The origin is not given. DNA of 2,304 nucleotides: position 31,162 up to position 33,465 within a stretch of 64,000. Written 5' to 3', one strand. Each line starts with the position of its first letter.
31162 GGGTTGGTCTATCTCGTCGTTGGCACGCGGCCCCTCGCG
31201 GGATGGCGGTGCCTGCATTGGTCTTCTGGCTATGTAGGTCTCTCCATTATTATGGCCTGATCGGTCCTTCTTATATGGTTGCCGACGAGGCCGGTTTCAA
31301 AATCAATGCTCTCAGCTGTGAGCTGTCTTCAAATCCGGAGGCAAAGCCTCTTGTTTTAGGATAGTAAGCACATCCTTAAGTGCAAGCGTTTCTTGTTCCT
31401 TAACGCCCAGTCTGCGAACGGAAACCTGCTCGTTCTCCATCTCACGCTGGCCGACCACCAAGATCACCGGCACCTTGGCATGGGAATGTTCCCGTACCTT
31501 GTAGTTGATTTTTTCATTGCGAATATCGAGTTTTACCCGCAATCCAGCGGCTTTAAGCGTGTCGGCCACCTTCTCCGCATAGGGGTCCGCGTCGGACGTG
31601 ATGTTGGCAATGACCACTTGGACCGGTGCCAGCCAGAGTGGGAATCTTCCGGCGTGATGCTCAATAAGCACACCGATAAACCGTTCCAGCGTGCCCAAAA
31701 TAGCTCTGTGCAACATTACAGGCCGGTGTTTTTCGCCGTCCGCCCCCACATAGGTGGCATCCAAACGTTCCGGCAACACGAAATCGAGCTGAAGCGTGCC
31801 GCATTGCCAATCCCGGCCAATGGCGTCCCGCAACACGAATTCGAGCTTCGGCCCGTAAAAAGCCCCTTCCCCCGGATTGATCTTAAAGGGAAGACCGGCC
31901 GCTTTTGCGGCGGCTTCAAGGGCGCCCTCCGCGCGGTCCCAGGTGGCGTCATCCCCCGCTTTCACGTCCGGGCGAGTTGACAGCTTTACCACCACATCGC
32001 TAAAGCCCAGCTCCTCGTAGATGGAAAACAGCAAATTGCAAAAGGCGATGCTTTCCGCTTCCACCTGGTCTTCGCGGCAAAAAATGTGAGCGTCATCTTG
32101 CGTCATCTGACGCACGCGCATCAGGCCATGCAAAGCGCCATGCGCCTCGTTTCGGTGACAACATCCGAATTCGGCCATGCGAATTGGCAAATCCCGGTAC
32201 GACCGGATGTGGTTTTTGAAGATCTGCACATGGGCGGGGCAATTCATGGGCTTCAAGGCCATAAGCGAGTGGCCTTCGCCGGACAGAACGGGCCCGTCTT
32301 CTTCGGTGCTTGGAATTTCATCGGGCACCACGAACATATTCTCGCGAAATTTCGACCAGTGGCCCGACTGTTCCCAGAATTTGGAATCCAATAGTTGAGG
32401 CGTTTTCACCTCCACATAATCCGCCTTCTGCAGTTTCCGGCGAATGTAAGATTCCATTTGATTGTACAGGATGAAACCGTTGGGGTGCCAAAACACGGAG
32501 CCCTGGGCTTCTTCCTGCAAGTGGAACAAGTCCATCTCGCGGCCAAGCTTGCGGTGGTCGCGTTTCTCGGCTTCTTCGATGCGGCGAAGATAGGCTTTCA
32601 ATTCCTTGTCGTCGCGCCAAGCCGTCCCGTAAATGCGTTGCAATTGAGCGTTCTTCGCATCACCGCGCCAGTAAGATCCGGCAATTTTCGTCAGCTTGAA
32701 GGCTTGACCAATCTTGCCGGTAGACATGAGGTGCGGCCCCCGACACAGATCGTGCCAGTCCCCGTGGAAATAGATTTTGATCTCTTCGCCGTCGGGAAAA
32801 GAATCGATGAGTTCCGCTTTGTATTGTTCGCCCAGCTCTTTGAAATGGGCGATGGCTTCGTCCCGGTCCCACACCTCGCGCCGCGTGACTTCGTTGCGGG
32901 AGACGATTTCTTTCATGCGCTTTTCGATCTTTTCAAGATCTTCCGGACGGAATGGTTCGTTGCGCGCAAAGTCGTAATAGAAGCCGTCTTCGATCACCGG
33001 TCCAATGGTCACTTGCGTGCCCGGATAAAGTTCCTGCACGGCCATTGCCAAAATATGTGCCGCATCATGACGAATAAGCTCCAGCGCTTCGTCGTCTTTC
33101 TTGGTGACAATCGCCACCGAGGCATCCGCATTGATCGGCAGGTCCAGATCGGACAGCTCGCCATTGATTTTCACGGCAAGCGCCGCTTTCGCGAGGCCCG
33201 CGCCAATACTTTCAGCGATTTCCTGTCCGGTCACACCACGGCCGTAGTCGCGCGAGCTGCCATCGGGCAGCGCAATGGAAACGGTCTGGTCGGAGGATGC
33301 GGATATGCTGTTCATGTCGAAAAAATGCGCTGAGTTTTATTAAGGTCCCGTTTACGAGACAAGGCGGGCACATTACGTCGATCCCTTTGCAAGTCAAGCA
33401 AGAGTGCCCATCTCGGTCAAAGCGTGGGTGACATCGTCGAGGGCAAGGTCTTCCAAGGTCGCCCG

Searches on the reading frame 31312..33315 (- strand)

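Call 84: search_protein_families(library=pfam, proteins=[window:31312-33315:-], max_evalue=0.00001)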
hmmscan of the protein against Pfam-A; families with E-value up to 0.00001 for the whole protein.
window:31312-33315:- (667 aa): 4 families
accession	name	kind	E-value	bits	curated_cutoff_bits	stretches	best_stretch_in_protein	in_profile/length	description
PF00587.30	tRNA-synt_2b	-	1.2e-47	162.7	29.3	1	352-554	11-179/179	tRNA synthetase class II core domain (G, H, P, S and T)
PF03129.25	HGTP_anticodon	-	1.9e-23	82.9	21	1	566-655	1-93/94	Anticodon binding domain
PF07973.19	tRNA_SAD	-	4.5e-15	55.8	24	1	179-229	1-44/44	Threonyl and Alanyl tRNA synthetase second additional domain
PF02824.27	TGS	-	1.6e-10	41.3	22.2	1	13-71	2-60/60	TGS domain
